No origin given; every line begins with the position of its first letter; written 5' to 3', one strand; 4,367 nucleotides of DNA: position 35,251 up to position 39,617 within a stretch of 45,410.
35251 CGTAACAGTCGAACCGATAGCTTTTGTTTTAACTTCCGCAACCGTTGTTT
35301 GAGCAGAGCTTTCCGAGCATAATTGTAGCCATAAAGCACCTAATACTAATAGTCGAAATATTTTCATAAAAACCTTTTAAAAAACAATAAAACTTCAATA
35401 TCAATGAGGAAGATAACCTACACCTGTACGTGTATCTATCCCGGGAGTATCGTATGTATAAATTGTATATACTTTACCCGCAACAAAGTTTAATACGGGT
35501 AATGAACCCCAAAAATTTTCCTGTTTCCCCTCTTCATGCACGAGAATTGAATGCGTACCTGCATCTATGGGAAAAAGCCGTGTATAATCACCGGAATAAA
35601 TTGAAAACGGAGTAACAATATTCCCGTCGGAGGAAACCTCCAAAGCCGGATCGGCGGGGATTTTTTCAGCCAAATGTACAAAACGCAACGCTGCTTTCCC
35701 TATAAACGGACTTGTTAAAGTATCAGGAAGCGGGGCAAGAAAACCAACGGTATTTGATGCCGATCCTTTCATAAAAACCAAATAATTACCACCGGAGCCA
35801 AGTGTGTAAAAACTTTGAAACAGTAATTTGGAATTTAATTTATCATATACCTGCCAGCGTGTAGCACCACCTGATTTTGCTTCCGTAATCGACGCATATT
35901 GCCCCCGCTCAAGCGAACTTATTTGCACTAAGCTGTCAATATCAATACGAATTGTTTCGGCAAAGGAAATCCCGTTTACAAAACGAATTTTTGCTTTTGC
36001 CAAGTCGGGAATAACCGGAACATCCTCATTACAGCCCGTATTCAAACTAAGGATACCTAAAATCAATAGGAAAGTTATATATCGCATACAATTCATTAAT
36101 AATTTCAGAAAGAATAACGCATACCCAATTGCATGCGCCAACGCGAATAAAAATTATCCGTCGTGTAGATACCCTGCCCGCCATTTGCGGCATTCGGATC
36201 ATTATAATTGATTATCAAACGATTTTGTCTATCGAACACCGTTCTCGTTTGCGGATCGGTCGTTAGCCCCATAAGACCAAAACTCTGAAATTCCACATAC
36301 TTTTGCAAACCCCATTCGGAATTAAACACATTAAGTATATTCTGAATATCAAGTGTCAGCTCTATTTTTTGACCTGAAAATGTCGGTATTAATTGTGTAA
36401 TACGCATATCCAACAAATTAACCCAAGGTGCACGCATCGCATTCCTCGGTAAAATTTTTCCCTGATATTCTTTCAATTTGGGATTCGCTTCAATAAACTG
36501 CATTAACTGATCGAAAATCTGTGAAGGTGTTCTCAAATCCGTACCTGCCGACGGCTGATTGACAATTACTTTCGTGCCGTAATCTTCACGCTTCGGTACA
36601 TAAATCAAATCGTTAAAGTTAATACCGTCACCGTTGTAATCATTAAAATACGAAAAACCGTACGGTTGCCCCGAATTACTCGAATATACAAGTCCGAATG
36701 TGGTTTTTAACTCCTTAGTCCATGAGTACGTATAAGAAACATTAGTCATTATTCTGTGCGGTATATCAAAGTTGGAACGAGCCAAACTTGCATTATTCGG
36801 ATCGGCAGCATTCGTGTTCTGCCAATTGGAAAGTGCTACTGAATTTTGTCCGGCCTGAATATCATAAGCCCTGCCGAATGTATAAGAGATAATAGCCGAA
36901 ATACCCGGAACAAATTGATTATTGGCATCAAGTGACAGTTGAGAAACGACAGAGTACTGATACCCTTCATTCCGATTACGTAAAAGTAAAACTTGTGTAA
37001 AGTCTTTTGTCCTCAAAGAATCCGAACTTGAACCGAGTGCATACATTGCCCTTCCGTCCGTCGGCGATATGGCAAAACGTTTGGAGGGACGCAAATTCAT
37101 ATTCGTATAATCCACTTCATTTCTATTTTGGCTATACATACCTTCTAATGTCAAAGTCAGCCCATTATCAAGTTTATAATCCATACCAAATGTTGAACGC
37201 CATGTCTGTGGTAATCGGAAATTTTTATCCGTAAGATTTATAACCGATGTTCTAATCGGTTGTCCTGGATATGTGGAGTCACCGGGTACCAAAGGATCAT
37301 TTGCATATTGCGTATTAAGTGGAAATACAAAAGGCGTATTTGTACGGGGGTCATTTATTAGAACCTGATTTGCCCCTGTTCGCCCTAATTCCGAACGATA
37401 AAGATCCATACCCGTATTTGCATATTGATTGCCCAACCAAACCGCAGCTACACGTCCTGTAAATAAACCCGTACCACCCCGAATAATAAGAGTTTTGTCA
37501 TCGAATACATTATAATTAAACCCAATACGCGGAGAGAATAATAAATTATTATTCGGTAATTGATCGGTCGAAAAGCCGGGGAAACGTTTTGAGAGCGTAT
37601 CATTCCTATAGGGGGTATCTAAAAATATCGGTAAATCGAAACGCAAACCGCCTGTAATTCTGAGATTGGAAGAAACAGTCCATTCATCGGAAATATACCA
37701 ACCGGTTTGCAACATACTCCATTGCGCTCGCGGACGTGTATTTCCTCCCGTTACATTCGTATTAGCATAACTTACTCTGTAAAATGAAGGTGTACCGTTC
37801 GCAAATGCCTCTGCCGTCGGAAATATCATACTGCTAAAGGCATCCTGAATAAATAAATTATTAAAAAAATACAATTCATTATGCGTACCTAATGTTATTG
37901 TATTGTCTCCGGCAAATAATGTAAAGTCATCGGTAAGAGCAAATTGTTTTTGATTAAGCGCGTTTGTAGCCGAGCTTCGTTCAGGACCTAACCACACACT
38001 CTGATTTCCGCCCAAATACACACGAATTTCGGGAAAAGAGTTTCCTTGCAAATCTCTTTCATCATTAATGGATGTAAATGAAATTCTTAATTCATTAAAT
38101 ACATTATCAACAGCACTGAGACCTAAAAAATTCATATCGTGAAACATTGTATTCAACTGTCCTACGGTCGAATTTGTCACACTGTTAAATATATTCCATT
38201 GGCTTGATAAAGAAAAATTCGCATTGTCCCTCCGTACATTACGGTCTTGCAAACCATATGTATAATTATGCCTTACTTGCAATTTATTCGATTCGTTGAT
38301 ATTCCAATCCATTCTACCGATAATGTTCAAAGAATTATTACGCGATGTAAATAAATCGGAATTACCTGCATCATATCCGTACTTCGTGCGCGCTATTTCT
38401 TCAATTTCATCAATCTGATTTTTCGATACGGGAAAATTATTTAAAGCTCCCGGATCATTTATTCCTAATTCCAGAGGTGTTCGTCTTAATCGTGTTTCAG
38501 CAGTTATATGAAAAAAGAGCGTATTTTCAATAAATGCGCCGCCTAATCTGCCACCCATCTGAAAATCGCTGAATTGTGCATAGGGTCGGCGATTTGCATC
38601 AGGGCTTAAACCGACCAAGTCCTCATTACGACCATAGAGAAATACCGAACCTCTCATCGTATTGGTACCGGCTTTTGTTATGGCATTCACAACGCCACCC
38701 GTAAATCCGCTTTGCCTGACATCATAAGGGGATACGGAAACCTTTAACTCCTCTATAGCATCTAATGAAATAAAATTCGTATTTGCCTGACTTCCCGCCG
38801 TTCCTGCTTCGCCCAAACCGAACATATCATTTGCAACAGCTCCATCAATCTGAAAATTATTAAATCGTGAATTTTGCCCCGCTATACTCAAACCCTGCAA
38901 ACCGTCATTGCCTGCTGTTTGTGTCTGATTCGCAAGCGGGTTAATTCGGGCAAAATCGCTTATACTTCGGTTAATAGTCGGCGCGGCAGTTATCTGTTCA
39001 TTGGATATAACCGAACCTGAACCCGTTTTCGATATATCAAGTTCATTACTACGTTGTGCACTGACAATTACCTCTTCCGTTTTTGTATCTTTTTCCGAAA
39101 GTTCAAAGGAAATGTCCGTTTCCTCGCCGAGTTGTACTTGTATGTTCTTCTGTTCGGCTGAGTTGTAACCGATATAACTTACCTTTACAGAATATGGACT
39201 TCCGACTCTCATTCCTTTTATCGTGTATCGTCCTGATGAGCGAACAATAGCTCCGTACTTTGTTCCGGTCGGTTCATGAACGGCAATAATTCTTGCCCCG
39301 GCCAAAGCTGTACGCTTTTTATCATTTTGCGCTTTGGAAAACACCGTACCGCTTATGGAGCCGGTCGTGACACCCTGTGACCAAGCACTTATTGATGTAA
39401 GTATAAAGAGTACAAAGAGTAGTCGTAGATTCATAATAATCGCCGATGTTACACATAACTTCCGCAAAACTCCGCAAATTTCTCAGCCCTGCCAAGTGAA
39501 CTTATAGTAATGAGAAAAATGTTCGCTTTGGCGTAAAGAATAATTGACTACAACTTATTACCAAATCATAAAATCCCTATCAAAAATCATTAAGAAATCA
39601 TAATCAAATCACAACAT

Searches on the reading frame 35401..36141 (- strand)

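Call 37: search_protein_families(library=pfam, proteins=[window:35401-36141:-], max_evalue=0.001)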
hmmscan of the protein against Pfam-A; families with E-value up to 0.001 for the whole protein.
window:35401-36141:- (246 aa): 1 family
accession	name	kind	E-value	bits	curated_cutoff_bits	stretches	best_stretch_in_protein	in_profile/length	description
PF14344.12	DUF4397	-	1.4e-09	39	30.6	1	50-163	1-115/119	Domain of unknown function (DUF4397)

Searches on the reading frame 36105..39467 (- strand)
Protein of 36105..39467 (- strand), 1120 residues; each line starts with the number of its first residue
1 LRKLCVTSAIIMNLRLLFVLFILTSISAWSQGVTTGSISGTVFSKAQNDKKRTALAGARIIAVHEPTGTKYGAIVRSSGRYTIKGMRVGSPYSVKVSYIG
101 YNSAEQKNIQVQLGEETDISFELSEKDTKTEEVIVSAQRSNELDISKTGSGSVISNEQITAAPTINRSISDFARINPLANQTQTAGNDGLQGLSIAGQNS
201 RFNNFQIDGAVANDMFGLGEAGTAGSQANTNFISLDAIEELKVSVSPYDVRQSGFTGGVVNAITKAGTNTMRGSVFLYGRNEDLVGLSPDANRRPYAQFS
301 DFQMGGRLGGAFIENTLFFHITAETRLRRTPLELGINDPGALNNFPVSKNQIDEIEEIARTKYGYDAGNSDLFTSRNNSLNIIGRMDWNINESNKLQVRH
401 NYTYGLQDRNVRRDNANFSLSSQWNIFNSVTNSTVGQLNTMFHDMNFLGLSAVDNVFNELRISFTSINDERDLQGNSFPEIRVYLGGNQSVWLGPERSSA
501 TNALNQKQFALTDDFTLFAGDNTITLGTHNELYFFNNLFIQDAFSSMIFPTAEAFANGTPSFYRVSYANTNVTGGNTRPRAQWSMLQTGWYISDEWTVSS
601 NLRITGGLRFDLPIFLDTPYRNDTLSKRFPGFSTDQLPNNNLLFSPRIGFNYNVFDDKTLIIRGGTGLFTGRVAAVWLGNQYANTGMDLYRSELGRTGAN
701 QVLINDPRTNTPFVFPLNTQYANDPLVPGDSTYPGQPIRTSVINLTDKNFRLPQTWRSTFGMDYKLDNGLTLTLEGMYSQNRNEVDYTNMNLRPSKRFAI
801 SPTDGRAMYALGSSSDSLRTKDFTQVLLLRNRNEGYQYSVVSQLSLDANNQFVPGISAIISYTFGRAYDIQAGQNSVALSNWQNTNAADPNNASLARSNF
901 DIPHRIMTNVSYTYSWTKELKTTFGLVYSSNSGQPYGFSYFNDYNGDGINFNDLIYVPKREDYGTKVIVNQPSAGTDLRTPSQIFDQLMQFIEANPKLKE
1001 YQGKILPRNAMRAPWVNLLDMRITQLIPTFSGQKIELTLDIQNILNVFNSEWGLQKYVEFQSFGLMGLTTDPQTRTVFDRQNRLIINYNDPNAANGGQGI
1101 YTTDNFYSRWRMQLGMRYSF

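Call 37: search_protein_families(library=pfam, proteins=[window:36105-39467:-], max_evalue=0.001)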
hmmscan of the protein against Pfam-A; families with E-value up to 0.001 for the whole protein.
window:36105-39467:- (1120 aa): 4 families
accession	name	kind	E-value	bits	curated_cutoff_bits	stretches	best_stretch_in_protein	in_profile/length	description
PF25183.1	OMP_b-brl_4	-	2e-43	149.3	30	2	375-1049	150-810/838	Outer membrane beta barrel domain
PF13620.12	CarboxypepD_reg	-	2.4e-15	57.1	32.3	1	37-123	1-81/82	Carboxypeptidase regulatory-like domain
PF13715.12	CarbopepD_reg_2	-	6.2e-10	39.4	32.2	1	38-135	1-88/88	CarboxypepD_reg-like domain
PF07715.20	Plug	-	6.7e-06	27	23.9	1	148-258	6-106/107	TonB-dependent Receptor Plug Domain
